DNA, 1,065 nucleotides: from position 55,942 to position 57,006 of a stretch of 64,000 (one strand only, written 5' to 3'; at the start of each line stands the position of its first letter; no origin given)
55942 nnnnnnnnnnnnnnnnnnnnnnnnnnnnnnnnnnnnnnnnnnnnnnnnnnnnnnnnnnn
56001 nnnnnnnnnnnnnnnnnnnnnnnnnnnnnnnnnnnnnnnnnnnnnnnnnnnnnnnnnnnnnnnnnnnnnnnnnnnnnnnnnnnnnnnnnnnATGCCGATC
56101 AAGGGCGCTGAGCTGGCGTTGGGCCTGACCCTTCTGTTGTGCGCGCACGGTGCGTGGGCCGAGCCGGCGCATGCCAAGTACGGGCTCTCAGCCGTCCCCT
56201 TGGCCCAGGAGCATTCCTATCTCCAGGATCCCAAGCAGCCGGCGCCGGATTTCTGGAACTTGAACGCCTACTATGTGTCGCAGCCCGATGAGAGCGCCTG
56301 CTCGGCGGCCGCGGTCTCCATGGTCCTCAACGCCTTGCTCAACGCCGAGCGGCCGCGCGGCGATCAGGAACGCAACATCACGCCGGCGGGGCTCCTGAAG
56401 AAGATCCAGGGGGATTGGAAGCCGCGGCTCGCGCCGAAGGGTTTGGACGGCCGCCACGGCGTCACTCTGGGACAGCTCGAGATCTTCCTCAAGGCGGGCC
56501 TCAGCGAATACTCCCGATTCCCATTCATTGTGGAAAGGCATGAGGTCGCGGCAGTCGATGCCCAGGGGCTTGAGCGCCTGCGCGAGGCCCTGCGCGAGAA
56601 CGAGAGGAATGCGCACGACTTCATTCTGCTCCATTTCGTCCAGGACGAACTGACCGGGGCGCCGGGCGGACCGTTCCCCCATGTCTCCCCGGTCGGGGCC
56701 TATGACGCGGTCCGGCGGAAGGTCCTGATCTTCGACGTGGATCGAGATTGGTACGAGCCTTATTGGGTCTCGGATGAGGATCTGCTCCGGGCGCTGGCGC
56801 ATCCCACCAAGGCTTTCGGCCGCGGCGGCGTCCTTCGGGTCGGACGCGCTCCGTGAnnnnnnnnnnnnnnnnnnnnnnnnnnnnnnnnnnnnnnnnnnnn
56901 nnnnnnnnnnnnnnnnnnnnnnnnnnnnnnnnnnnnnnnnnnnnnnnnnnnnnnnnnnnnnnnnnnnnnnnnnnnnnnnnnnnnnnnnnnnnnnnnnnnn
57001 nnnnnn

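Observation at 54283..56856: tRNA-Gln followed by a caspase-like lipoprotein and a secreted phytochelatin-synthase-like protein: possible small accessory island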

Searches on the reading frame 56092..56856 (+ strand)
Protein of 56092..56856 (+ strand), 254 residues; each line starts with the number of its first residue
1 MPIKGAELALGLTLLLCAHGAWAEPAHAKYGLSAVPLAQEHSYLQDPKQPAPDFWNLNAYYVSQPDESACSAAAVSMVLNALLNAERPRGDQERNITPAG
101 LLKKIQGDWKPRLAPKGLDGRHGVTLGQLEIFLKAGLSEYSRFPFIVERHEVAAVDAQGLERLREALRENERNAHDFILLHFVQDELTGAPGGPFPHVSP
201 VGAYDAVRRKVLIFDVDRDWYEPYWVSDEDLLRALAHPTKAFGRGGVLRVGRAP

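Call 5: search_protein_families(library=pfam, proteins=[window:56092-56856:+], max_evalue=0.1)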
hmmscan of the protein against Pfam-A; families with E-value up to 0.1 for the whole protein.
window:56092-56856:+ (254 aa): 1 family
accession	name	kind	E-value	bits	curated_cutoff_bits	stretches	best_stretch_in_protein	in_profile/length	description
PF05023.20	Phytochelatin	-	6.3e-20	71.7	24.9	1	51-237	31-199/210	Phytochelatin synthase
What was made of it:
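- Checked: The ORF at 56092-56856 (254 aa) matches Pfam Phytochelatin at E = 6.3e-20, 71.7 bits against a cut-off of 24.9 (call 5).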

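Call 7: find_homologous_proteins(query=window:56092-56856:+)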
Query window:56092-56856:+ (254 aa): 347 proteins with E <= 0.001 among 4078 candidates; the best 120 are listed.
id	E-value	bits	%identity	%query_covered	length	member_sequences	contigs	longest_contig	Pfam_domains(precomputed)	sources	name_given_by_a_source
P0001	6.8e-170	581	100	100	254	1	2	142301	PF05023.21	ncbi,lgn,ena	-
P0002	3.1e-123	428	75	99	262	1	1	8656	PF05023.21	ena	-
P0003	3.2e-116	405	73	97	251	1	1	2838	PF05023.21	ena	-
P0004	1.0e-90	322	60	95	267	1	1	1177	PF05023.21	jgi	jgi:hypothetical protein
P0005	2.1e-90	321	58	98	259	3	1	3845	PF05023.21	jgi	-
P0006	4.2e-90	320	58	98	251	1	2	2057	PF05023.21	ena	-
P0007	1.1e-89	318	58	95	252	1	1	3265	PF05023.21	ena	-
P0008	1.8e-89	318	59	96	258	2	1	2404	PF05023.21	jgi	-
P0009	6.3e-89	316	62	87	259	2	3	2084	PF05023.21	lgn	-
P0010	1.8e-88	314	59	94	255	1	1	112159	PF05023.21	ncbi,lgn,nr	ncbi:MAG: hypothetical protein NTY77_12295 [Elusimicrobia bacterium]|nr:hypothetical protein [Elusim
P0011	8.9e-86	306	61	88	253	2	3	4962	PF05023.21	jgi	-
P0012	1.3e-85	305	62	86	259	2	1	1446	PF05023.21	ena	-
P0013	4.8e-83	297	54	98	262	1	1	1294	PF05023.21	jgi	jgi:hypothetical protein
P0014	1.2e-82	295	53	93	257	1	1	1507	PF05023.21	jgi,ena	-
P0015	4.5e-80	287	55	96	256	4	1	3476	PF05023.21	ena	-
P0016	1.9e-79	285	55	96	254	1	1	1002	PF05023.21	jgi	jgi:hypothetical protein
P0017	6.1e-78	280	58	84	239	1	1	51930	PF05023.21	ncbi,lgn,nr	ncbi:MAG: hypothetical protein HY922_08040 [Elusimicrobia bacterium]|nr:hypothetical protein [Elusim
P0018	3.9e-75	271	56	88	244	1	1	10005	PF05023.21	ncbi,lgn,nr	ncbi:MAG: phytochelatin synthase family protein [Elusimicrobia bacterium]|nr:phytochelatin synthase 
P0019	3.0e-72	261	49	97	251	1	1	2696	PF05023.21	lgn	-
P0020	1.0e-71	260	52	94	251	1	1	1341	PF05023.21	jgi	jgi:hypothetical protein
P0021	4.8e-71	257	52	94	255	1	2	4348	PF05023.21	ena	-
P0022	5.8e-71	257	54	87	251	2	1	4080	PF05023.21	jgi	-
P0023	6.6e-71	257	52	88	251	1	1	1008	PF05023.21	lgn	-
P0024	7.1e-71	257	52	94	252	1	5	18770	PF05023.21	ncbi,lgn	-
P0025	7.1e-71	257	51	85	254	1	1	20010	PF05023.21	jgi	jgi:Phytochelatin synthase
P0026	3.7e-70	254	53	87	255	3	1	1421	PF05023.21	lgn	-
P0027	1.1e-69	253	52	95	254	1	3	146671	PF05023.21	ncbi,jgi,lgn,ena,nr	ncbi:MAG TPA: phytochelatin synthase family protein [Elusimicrobiales bacterium]|nr:phytochelatin sy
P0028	1.3e-69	253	53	87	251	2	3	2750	PF05023.21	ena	-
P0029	1.4e-69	252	53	85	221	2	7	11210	PF05023.21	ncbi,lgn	-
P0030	2.3e-69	252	52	93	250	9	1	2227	PF05023.21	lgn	-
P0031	3.0e-69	251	53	93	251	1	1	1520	PF05023.21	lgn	-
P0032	3.1e-69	251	51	87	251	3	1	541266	PF05023.21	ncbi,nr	ncbi:MAG: phytochelatin synthase family protein [Elusimicrobiales bacterium]|nr:phytochelatin syntha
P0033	3.9e-69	251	53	86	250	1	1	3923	PF05023.21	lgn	-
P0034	4.8e-69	251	51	88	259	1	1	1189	PF05023.21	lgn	-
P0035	4.9e-69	251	52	86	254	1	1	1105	PF05023.21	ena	-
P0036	5.6e-69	251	51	94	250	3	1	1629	PF05023.21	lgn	-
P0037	6.9e-69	250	51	87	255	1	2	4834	PF05023.21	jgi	jgi:hypothetical protein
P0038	7.3e-69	250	50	94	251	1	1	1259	PF05023.21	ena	-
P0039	7.6e-69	250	53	85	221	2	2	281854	PF05023.21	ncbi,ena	-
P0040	1.1e-68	250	53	87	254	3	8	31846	PF05023.21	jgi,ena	-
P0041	1.2e-68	249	50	88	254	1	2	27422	PF05023.21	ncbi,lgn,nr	ncbi:MAG: hypothetical protein HY550_08045 [Elusimicrobia bacterium]|nr:hypothetical protein [Elusim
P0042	1.4e-68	249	60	77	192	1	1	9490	PF05023.21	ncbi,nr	ncbi:MAG: phytochelatin synthase family protein, partial [Elusimicrobia bacterium]|nr:phytochelatin 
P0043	1.6e-68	249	49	95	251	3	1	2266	PF05023.21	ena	-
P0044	4.2e-68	248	50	95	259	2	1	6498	PF05023.21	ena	-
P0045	6.4e-68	247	52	87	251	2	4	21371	PF05023.21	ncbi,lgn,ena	-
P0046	7.3e-68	247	51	94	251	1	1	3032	PF05023.21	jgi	jgi:hypothetical protein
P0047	8.5e-68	247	50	94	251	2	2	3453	PF05023.21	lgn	-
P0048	1.1e-67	246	49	94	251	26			PF05023.21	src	-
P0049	1.3e-67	246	52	95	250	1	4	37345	PF05023.21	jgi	jgi:hypothetical protein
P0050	1.6e-67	246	53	86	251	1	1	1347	PF05023.21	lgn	-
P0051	1.6e-67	246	53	87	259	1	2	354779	PF05023.21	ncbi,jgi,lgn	ncbi:MAG: phytochelatin synthase family protein [Elusimicrobiota bacterium]|jgi:hypothetical protein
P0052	2.8e-67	245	52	86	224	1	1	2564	PF05023.21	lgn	-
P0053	2.9e-67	245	52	87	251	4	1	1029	PF05023.21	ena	-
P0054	4.4e-67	244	50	97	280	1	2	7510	PF05023.21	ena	-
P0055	5.5e-67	244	53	87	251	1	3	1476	PF05023.21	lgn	-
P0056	1.0e-66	243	53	85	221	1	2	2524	PF05023.21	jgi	jgi:hypothetical protein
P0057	1.1e-66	243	52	96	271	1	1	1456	PF05023.21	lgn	-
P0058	2.0e-66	242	50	95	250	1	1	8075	PF05023.21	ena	-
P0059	2.3e-66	242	49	98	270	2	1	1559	PF05023.21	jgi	-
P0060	6.9e-66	240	50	88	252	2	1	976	PF05023.21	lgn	-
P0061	8.5e-66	240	50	87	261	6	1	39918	PF05023.21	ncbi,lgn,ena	-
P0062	9.0e-66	240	48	97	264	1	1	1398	PF05023.21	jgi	jgi:hypothetical protein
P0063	9.2e-66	240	51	87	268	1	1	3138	PF05023.21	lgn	-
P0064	1.4e-65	239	52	88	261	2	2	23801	PF05023.21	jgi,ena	-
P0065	1.4e-65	239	50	87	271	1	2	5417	PF05023.21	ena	-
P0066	1.4e-65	239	49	87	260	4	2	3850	PF05023.21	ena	-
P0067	1.8e-65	239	50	87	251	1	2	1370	PF05023.21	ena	-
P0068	2.2e-65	239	52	85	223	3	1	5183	PF05023.21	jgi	jgi:hypothetical protein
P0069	3.0e-65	238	52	87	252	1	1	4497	PF05023.21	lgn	-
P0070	3.3e-65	238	52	94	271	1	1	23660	PF05023.21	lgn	-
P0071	4.5e-65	238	51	87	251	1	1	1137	PF05023.21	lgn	-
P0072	4.6e-65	238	50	87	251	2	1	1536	PF05023.21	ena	-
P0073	7.3e-65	237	50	87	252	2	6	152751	PF05023.21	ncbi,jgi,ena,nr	ncbi:MAG: hypothetical protein A2X35_10125 [Elusimicrobia bacterium GWA2_61_42]|nr:MAG: hypothetical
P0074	8.1e-65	237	50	87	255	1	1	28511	PF05023.21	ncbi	-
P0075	1.1e-64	236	52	85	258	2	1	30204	PF05023.21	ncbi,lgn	-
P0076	1.7e-64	236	48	87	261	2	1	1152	PF05023.21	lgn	-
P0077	2.8e-64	235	49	97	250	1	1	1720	PF05023.21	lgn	-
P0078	2.9e-64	235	52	87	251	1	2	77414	PF05023.21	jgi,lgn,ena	-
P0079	3.1e-64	235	50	88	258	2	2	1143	PF05023.21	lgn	-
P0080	4.3e-64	235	48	89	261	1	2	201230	PF05023.21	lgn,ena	-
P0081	4.5e-64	234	50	96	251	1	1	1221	PF05023.21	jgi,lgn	jgi:hypothetical protein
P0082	5.1e-64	234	52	86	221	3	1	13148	PF05023.21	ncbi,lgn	-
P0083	5.7e-64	234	52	88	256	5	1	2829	PF05023.21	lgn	-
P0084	6.3e-64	234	50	96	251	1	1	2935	PF05023.21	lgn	-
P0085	7.2e-64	234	46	93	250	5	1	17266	PF05023.21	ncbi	-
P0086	7.8e-64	234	50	98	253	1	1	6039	PF05023.21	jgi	jgi:hypothetical protein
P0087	8.6e-64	234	49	94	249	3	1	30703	PF05023.21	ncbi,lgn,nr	ncbi:MAG: hypothetical protein HY952_03045 [Elusimicrobia bacterium]|nr:hypothetical protein [Elusim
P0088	8.9e-64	233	48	89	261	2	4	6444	PF05023.21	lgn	-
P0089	1.5e-63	233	45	98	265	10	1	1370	PF05023.21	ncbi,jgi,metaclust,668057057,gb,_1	metaclust:\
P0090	2.0e-63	232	49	87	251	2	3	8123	PF05023.21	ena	-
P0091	2.2e-63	232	51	87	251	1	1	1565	PF05023.21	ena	-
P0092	3.0e-63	232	50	87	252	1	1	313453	PF05023.21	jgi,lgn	jgi:hypothetical protein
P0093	3.0e-63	232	49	87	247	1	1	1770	PF05023.21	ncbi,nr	ncbi:MAG: hypothetical protein NTU74_00920 [Deltaproteobacteria bacterium]|nr:hypothetical protein [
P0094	5.0e-63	231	49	87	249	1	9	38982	PF05023.21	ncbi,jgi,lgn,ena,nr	ncbi:MAG TPA: hypothetical protein DCZ92_15575 [Elusimicrobia bacterium]|nr:MAG: hypothetical protei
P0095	5.2e-63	231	49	88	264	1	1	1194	PF05023.21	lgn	-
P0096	6.1e-63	231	49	97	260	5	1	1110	PF05023.21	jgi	jgi:hypothetical protein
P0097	6.3e-63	231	49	86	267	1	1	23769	PF05023.21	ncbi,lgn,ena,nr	ncbi:MAG: hypothetical protein M0009_04430 [Deltaproteobacteria bacterium]|nr:hypothetical protein [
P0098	8.2e-63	230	58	50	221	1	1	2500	PF05023.21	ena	-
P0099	2.9e-62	229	51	87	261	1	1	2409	PF05023.21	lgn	-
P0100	3.6e-62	228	52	86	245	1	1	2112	PF05023.21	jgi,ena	-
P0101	4.0e-62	228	49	93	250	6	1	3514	PF05023.21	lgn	-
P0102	4.2e-62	228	50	87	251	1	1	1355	PF05023.21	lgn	-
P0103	4.8e-62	228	49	87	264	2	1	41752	PF05023.21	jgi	jgi:hypothetical protein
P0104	7.0e-62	227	47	87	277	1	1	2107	PF05023.21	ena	-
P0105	8.2e-62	227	46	96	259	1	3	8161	PF05023.21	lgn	-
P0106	1.1e-61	227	50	86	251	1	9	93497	PF05023.21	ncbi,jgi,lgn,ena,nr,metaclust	ncbi:MAG: hypothetical protein COX65_01125 [Elusimicrobia bacterium CG_4_10_14_0_2_um_filter_56_8]|n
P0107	1.2e-61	227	52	89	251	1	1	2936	PF05023.21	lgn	-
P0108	2.2e-61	226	50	86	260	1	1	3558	PF05023.21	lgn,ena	-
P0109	2.3e-61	226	50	85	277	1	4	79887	PF05023.21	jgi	jgi:hypothetical protein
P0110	4.3e-61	225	50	92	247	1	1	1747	PF05023.21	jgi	jgi:hypothetical protein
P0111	6.0e-61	224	51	89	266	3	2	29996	PF05023.21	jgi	-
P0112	6.5e-61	224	48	89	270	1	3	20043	PF05023.21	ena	-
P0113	6.9e-61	224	49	87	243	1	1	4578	PF05023.21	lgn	-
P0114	1.1e-60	223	49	96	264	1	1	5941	PF05023.21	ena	-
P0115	1.1e-60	223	49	89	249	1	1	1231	PF05023.21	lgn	-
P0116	1.3e-60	223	49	86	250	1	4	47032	PF05023.21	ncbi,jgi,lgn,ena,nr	ncbi:MAG: hypothetical protein A2234_07355 [Elusimicrobia bacterium RIFOXYA2_FULL_58_8]|nr:MAG: hypo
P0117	4.9e-60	221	51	80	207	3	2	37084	PF05023.21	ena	-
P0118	5.7e-60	221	47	96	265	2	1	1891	PF05023.21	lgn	-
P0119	8.1e-60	221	47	93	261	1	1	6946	PF05023.21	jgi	jgi:hypothetical protein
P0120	1.2e-59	220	47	88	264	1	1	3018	PF05023.21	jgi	jgi:hypothetical protein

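Call 9: find_encoding_contigs(protein=P0001, flank=10000, max_places=4)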
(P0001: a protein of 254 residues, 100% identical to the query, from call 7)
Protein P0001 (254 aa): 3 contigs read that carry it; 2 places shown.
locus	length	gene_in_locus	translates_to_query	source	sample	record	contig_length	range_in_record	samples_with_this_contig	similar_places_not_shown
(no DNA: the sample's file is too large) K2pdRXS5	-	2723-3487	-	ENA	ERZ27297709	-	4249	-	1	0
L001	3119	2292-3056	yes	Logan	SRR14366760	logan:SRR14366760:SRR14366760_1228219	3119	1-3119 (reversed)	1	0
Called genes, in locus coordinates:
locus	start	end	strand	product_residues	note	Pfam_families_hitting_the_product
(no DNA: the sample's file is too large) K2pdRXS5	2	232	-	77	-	?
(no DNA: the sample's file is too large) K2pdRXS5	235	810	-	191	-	PF02700:PurS (faint)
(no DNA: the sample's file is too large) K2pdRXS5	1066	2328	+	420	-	PF00656:Peptidase_C14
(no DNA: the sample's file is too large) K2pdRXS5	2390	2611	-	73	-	-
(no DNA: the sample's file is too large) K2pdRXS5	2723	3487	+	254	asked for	PF05023:Phytochelatin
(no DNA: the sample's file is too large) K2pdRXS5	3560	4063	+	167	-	PF02915:Rubrerythrin, PF13668:Ferritin_2 (weak)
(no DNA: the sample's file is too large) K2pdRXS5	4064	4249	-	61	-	?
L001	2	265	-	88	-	?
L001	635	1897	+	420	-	PF00656:Peptidase_C14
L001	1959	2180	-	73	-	-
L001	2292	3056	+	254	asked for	PF05023:Phytochelatin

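Call 10: find_encoding_contigs(protein=P0002, flank=10000, max_places=4)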
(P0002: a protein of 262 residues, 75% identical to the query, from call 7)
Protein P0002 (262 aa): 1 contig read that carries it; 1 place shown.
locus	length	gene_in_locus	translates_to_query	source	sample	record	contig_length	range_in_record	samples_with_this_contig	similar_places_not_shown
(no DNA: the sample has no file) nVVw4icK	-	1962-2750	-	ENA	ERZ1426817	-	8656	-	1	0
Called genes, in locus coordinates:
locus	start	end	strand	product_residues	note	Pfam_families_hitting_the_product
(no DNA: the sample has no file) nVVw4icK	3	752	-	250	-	?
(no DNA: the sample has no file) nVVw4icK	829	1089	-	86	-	PF05899:Cupin_3, PF07883:Cupin_2 (weak)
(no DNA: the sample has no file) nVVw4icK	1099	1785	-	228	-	-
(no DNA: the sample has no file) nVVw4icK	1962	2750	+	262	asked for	PF05023:Phytochelatin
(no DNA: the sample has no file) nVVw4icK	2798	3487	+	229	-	PF01170:UPF0020 (weak), PF01209:Ubie_methyltran, PF13489:Methyltransf_23, PF08241:Methyltransf_11, PF08242:Methyltransf_12, PF13649:Methyltransf_25, PF13847:Methyltransf_31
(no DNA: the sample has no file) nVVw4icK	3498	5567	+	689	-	-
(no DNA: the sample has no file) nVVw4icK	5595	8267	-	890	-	PF16158:N_BRCA1_IG (weak), PF18885:DUF5648, PF05345:He_PIG, PF18962:Por_Secre_tail (weak)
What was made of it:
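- The closest PCS homologue (P0002, 75% identity) sits in a different neighbourhood without rlmI (call 10).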

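Call 12: find_encoding_contigs(protein=P0010, flank=8000, max_places=3)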
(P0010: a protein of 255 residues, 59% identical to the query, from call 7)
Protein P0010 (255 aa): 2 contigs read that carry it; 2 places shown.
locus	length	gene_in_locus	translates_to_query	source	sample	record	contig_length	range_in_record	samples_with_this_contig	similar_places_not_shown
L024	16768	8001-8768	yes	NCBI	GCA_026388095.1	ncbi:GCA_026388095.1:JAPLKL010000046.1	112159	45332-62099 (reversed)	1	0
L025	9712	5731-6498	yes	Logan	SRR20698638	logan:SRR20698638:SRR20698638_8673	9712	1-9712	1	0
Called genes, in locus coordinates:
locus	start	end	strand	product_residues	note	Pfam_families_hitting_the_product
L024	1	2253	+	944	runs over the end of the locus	-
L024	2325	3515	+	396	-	PF17785:PUA_3, PF02475:TRM5-TYW2_MTfase, PF10672:Methyltrans_SAM, PF03602:Cons_hypoth95 (weak), PF09445:Methyltransf_15 (weak), PF13649:Methyltransf_25 (weak)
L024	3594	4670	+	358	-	PF01797:Y1_Tnp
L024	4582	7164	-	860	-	PF08238:Sel1 (faint), PF00069:Pkinase, PF07714:PK_Tyr_Ser-Thr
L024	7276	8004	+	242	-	PF00520:Ion_trans, PF07885:Ion_trans_2 (weak)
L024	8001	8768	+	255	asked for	PF05023:Phytochelatin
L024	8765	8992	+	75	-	-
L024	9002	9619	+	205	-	-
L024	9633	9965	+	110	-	PF14357:DUF4404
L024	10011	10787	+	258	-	PF01738:DLH, PF12146:Hydrolase_4 (faint), PF00326:Peptidase_S9 (weak)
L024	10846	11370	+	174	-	PF00839:Cys_rich_FGFR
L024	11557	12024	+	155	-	PF02810:SEC-C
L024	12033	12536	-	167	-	PF10604:Polyketide_cyc2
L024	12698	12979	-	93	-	-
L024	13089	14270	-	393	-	PF13185:GAF_2, PF01590:GAF, PF13492:GAF_3, PF01966:HD, PF13487:HD_5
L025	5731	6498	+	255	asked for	PF05023:Phytochelatin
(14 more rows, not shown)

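Call 19: search_solved_structures(query=window:56092-56856:+, max_evalue=0.01, show_alignments=2)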
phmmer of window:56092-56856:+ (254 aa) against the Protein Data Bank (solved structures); distinct sequences matched with E-value up to 0.01: 5.
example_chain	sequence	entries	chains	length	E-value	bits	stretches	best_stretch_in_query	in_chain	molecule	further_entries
6th5_A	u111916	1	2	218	8.5e-12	48.3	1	50-235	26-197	Alr0975 protein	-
6tho_A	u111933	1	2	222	9e-12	48.2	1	50-235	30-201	Alr0975 protein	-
2btw_A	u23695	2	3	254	1.4e-11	47.5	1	50-235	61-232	ALR0975 PROTEIN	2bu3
2btw_B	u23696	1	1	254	2.7e-11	46.6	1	50-235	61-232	ALR0975 PROTEIN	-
6tjl_A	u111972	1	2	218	2.1e-10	43.7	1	50-235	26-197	Alr0975 protein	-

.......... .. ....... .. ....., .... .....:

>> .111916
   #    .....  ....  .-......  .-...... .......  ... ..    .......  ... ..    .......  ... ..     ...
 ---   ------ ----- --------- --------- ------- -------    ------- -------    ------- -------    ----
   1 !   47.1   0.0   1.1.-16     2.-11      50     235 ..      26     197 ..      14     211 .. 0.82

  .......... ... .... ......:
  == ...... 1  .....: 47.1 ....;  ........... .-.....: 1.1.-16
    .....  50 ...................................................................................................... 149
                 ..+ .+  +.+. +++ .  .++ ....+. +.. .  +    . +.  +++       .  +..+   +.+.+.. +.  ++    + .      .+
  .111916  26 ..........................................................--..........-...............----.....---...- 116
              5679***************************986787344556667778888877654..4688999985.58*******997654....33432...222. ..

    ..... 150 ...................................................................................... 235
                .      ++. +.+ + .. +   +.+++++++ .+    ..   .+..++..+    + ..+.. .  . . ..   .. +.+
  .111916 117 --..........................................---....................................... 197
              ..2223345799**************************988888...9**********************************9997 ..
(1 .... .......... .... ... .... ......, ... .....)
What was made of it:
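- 56092..56856 (+): 254-aa exported phytochelatin-synthase-like (PF05023 / MEROPS C83-type) papain-fold protein. Signal peptide at residues 1-23 (AWA|EP). Gln64, Cys70 (56299-56301), His197 (56680-56682), Asp215 (56734-56736). AGGAGG Shine-Dalgarno sequence upstream. Pfam (call 5). phmmer alignment to Nostoc Alr0975 (call 19).
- On Phytochelatin synthase family (Pfam PF05023 / MEROPS C83): PF05023 at E = 6.3e-20, 71.7 bits against a cut-off of 24.9 (call 5). phmmer to Alr0975 chains at E = 8.5e-12 (call 19).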

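Call 41: find_encoding_contigs(protein=P0017, flank=10000, max_places=1)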
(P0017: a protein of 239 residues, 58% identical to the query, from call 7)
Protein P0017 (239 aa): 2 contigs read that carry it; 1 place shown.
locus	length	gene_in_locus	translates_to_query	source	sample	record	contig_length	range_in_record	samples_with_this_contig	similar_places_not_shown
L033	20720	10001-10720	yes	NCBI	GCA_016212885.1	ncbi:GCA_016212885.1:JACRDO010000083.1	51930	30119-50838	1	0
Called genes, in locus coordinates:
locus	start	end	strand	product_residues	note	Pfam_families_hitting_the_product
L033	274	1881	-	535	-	PF25917:BSH_RND, PF25973:BSH_CzcB, PF25954:Beta-barrel_RND_2 (faint), PF00656:Peptidase_C14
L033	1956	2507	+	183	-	PF00881:Nitroreductase, PF14512:TM1586_NiRdase (weak)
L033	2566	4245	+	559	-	-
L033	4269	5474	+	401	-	PF17785:PUA_3, PF10672:Methyltrans_SAM, PF02475:TRM5-TYW2_MTfase (weak), PF03602:Cons_hypoth95 (weak)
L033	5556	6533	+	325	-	PF01797:Y1_Tnp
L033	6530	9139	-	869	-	PF08238:Sel1 (faint), PF00069:Pkinase, PF07714:PK_Tyr_Ser-Thr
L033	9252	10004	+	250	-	PF00520:Ion_trans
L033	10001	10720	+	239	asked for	PF05023:Phytochelatin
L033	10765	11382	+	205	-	-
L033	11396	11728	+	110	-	PF14357:DUF4404 (weak)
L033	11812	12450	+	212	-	PF00839:Cys_rich_FGFR (weak)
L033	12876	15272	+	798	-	PF22548:AEP-TOTE, PF00270:DEAD, PF04851:ResIII, PF00271:Helicase_C (weak)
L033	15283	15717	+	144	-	PF08939:Bles03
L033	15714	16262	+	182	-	PF19935:DUF6398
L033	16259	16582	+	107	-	PF11535:Calci_bind_CcbP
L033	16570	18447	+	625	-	PF00270:DEAD, PF00271:Helicase_C, PF16124:RecQ_Zn_bind (weak), PF09382:RQC, PF00570:HRDC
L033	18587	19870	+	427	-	PF13173:AAA_14, PF13635:DUF4143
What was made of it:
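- L033 has a caspase-domain gene about 8 kb from its PCS gene (call 41).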
